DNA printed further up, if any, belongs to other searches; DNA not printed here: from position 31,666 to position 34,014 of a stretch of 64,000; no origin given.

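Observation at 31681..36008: tRNA-flanked three-gene module: two divergent P-loop/dynamin-like GTPases plus a small repeat-bearing membrane protein behind its own consensus promoter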

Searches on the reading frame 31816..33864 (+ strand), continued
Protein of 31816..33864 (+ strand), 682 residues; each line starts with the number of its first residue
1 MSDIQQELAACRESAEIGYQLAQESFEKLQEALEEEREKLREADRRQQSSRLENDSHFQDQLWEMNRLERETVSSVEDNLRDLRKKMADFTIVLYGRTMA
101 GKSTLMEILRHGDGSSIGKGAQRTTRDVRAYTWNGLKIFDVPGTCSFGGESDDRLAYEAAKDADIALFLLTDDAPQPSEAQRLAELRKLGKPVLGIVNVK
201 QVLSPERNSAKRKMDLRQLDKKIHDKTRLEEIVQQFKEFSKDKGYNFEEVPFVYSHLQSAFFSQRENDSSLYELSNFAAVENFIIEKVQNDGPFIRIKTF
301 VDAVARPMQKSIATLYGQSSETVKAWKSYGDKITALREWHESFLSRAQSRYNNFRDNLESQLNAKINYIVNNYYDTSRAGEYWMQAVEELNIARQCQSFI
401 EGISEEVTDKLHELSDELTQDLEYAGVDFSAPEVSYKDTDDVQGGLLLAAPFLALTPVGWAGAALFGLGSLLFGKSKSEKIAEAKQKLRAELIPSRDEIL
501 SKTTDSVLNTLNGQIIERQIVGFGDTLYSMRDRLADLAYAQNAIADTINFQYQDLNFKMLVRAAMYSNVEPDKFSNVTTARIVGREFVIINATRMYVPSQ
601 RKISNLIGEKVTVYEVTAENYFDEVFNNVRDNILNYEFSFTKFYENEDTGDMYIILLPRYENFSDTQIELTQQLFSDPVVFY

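Call 38: search_protein_families(library=padloc, proteins=[L092:1910-2917:-, L092:2951-4285:-, L091:6949-7575:-, L091:6335-6745:-], max_evalue=0.01)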
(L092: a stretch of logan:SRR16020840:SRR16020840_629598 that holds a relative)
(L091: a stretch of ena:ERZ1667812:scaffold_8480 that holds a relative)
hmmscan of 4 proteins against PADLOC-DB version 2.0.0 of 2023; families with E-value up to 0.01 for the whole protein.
L092:1910-2917:- (335 aa): 3 families
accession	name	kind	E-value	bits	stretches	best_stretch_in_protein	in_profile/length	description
PDLC04407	PDC-M09A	-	1.2e-30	105.1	1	33-291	4-263/282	-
PDLC04406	PDC-M09A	-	1.2e-22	78.8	1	112-300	129-315/330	-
PDLC03841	LeoBC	-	2.6e-05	21.6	1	35-272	381-573/601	-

L092:2951-4285:- (444 aa): 1 family
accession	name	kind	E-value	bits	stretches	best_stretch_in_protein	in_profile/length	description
PDLC01905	CARF5--CARF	-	0.00096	16.9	0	185-248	100-163/176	-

L091:6949-7575:- (208 aa): 0 families

L091:6335-6745:- (136 aa): 0 families

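Call 44: search_solved_structures(query=A1, max_evalue=1)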
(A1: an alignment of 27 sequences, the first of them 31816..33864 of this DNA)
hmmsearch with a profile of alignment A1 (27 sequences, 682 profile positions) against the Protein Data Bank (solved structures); distinct sequences matched with E-value up to 1: 7.
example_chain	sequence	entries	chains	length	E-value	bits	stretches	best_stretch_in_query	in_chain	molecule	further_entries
2cxx_A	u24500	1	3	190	0.0054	18.6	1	91-145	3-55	Probable GTP-binding protein engB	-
7nrc_So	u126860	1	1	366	0.28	12.9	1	127-190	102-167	Ribosome-interacting GTPase 2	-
8t5e_A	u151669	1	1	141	0.39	12.5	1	478-575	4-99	Bim_fulldiff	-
9nlj_U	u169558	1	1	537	0.57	12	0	92-114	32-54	Uup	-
1rfl_A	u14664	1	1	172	0.68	11.7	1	91-179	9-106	Probable tRNA modification GTPase trmE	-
9ypg_jj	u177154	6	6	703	0.78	11.5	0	41-115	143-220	GTP-binding protein 1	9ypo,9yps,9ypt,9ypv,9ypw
2gj8_A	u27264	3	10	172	0.81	11.4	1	91-179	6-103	tRNA modification GTPase trmE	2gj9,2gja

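Call 56: predict_structure(alignment_id=A1)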
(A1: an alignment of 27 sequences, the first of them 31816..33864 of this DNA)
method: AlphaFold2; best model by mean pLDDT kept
length: 682 residues; sequences in the alignment: 27
mean_pLDDT: 82.7   pTM: 0.78
mean pLDDT of the five models: 82.7, 81.4, 79.5, 77.7, 76.0
residues with pLDDT >= 90: 268; 70-90: 316; 50-70: 45; < 50: 53
segments of 3 or more residues with pLDDT < 50: 48-54, 120-122, 425-428, 436-473
pLDDT, mean of each block of 10 residues (from residue 1): 77 94 94 85 60 58 83 92 88 85 83 62 61 84 71 86 91 82 87 90 86 90 88 86 77 91 87 90 90 94 94 94 90 94 93 94 90 78 84 86 89 85 54 47 38 38 38 60 82 85 86 85 86 88 94 95 89 80 93 88 91 91 94 94 86 93 92 96 84
secondary structure, 60 per line:
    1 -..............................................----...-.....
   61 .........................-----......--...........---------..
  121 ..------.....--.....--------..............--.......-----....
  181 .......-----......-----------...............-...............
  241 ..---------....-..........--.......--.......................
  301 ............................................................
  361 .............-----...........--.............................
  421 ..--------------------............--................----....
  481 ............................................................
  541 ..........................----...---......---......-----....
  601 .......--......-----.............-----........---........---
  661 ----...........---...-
elements in order (helices of 4 or more, strands of 3 or more residues): H2-47 H56-85 E91-96 H99-109 H119-122 E129-133 E136-140 H149-162 E165-171 H177-187 E193-198 H210-224 H226-242 E252-255 H257-266 H269-275 H278-373 H379-389 H392-422 H443-454 H457-472 H477-566 E577-582 E586-591 H597-607 E610-615 H621-633 E639-646 E650-657 H665-675 E679-681

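Call 59: fold_search(model_id=the predicted structure, library=pdb)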
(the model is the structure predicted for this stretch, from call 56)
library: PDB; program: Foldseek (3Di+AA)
matches with E <= 10: 1043; with E <= 0.001: 105
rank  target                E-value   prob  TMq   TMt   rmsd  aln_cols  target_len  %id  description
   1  2j68                  6.1e-10  1.00  0.23  0.23  34.1       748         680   13  Bacterial dynamin-like protein BDLP, GDP bound (released 2006-12-04)
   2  6j72                  3.3e-09  1.00  0.23  0.27  34.0       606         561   13  Crystal structure of IniA from Mycobacterium smegmatis with GTP bound (released 2019-09-11)
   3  2j69_A                4.7e-09  1.00  0.22  0.22  36.0       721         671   12  Bacterial dynamin-like protein BDLP (released 2006-12-04)
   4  6j73_A                1.5e-08  1.00  0.22  0.27  37.6       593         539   13  Crystal structure of IniA from Mycobacterium smegmatis (released 2019-09-11)
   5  4aur                  1.7e-08  1.00  0.23  0.27  16.2       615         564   14  LeoA bacterial dynamin GTPase from ETEC (released 2013-08-28)
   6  6j73_B                9.1e-08  1.00  0.22  0.27  34.4       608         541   13  Crystal structure of IniA from Mycobacterium smegmatis (released 2019-09-11)
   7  5oxf_C                4.5e-07  1.00  0.35  0.38  11.9       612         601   12  An oligomerised bacterial dynamin pair provides a mechanism for the long range sensing and tethering of membranes (released 2018-09-05)
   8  5owv_C                1.5e-06  1.00  0.37  0.41  12.0       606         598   12  An oligomerised bacterial dynamin pair provides a mechanism for the long-range sensing and tethering of membranes (released 2018-09-05)
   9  9n2t_C                1.2e-05  1.00  0.22  0.35  34.8       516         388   12  Structure of GDP-bound GM4951_D125G mutant (released 2026-01-14)
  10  9n2q_A                1.7e-05  1.00  0.22  0.36  35.1       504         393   13  Structure of GDP-bound GM4951 (released 2026-01-14)
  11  9n2s_A                3.0e-05  1.00  0.20  0.33  35.4       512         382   12  Structure of GDP-bound GM4951_N86K mutant (released 2026-01-14)
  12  4bej_D                3.9e-05  1.00  0.21  0.25  16.2       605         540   12  Nucleotide-free Dynamin 1-like protein (DNM1L, DRP1, DLP1) (released 2013-04-24)
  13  9n2r_D                4.7e-05  1.00  0.19  0.30  36.3       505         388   13  Structure of GTP-bound GM4951 (released 2026-01-14)
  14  9n2q_B                5.4e-05  1.00  0.22  0.35  35.9       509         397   12  Structure of GDP-bound GM4951 (released 2026-01-14)
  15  4bej_C                5.6e-05  1.00  0.23  0.27  15.1       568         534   13  Nucleotide-free Dynamin 1-like protein (DNM1L, DRP1, DLP1) (released 2013-04-24)
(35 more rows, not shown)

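Call 61: search_protein_families(library=pfam, proteins=[L091:6338-6745:-, L092:1910-2917:-, L092:2951-4285:-], max_evalue=1)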
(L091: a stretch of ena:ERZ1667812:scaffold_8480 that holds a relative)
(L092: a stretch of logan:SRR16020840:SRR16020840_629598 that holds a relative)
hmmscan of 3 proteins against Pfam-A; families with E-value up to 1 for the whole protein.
L091:6338-6745:- (136 aa): 2 families
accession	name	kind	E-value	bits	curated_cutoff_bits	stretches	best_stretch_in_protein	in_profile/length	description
PF02734.22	Dak2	-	0.025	14.9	27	1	44-82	105-143/174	DAK2 domain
PF20990.2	DUF2207_C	-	0.052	13.7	33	1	44-132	93-180/247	Predicted membrane protein (DUF2207) C-terminal domain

L092:1910-2917:- (335 aa): 4 families
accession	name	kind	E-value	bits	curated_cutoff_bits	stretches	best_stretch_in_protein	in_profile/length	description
PF09969.14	DUF2203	-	0.025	15.7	24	0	211-258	40-87/122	Uncharacterized conserved protein (DUF2203)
PF00162.24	PGK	-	0.032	13.7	27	1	44-162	263-378/379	Phosphoglycerate kinase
PF00497.25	SBP_bac_3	-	0.092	12.9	26.4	1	39-77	29-67/132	Bacterial extracellular solute-binding proteins, family 3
PF09893.14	DUF2120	-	0.18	12.3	25.3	1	46-100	34-93/136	Uncharacterized protein conserved in archaea (DUF2120)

L092:2951-4285:- (444 aa): 5 families
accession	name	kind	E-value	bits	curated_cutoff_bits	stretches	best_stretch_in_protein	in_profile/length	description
PF20721.2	C19orf12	-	4.9e-06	26.9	30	1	296-338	44-86/163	C19orf12-like protein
PF01380.27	SIS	-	0.016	15.5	25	1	178-245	53-117/131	SIS domain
PF04883.17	HK97-gp10_like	-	0.017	16.5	21.4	0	2-62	16-76/78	Bacteriophage HK97-gp10, putative tail-component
PF17508.7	MccV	-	0.045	14.7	27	1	295-352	19-76/104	Microcin V bacteriocin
PF13441.11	Gly-zipper_YMGG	-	0.17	12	28.9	1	307-326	17-37/45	YMGG-like Gly-zipper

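Call 67: search_dna_similar(query=window:31816-33864:+, collection=plasmids, mode=protein, max_rows=12, max_evalue=1e-10)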
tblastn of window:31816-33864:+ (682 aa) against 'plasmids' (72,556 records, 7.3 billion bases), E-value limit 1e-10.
Records with a match: 22; places in all: 22; records where one place covers at least 80% of the query: 0.
Best place of each record, by identity: <60% 22.
By first word of the organism name: Bacillus 16; Klebsiella 3; Pseudanabaena 1; Nostoc 1; Rhodovastum 1.
By predicted mobility (MOB-suite, as given by PLSDB): non-mobilizable 18; conjugative 2; mobilizable 2.
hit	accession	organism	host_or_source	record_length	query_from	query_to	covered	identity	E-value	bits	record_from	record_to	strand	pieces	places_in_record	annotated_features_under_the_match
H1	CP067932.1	Klebsiella pneumoniae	Homo sapiens,wound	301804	49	423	55%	29.8%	2e-43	176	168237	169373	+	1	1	50S ribosome-binding GTPase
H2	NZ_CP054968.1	Klebsiella pneumoniae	Shatin WWTPs_94 WWTPs influent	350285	49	423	55%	29.8%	2e-43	176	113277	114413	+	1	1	GTPase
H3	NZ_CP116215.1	Klebsiella michiganensis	Homo sapiens,sputum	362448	49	423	55%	29.8%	2e-43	176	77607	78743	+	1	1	GTPase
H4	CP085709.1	Bacillus sp. CMF21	single cell,soil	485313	60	430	54%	29.0%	8e-35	150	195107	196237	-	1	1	50S ribosome-binding GTPase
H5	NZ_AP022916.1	Bacillus cereus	-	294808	84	373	43%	31.9%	9e-36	152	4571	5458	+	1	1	GTPase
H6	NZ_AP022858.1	Bacillus cereus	-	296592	84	373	43%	31.9%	9e-36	152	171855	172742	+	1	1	GTPase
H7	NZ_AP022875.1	Bacillus cereus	-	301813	84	373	43%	31.9%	9e-36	152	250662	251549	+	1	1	GTPase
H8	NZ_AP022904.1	Bacillus cereus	-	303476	84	373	43%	31.9%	9e-36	152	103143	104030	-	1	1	GTPase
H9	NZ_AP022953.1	Bacillus cereus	-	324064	84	373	43%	31.9%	9e-36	152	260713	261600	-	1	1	GTPase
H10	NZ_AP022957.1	Bacillus cereus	-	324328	84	373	43%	31.9%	9e-36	152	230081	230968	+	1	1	GTPase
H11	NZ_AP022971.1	Bacillus cereus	-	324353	84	373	43%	31.9%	9e-36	152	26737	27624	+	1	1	GTPase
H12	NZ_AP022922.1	Bacillus cereus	-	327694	84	373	43%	31.9%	9e-36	152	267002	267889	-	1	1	GTPase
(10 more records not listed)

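Call 68: search_dna_similar(query=window:31816-33864:+, collection=phages, mode=protein, max_rows=10, max_evalue=1e-10)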
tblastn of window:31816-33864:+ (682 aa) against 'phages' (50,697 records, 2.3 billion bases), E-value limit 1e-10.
No match.
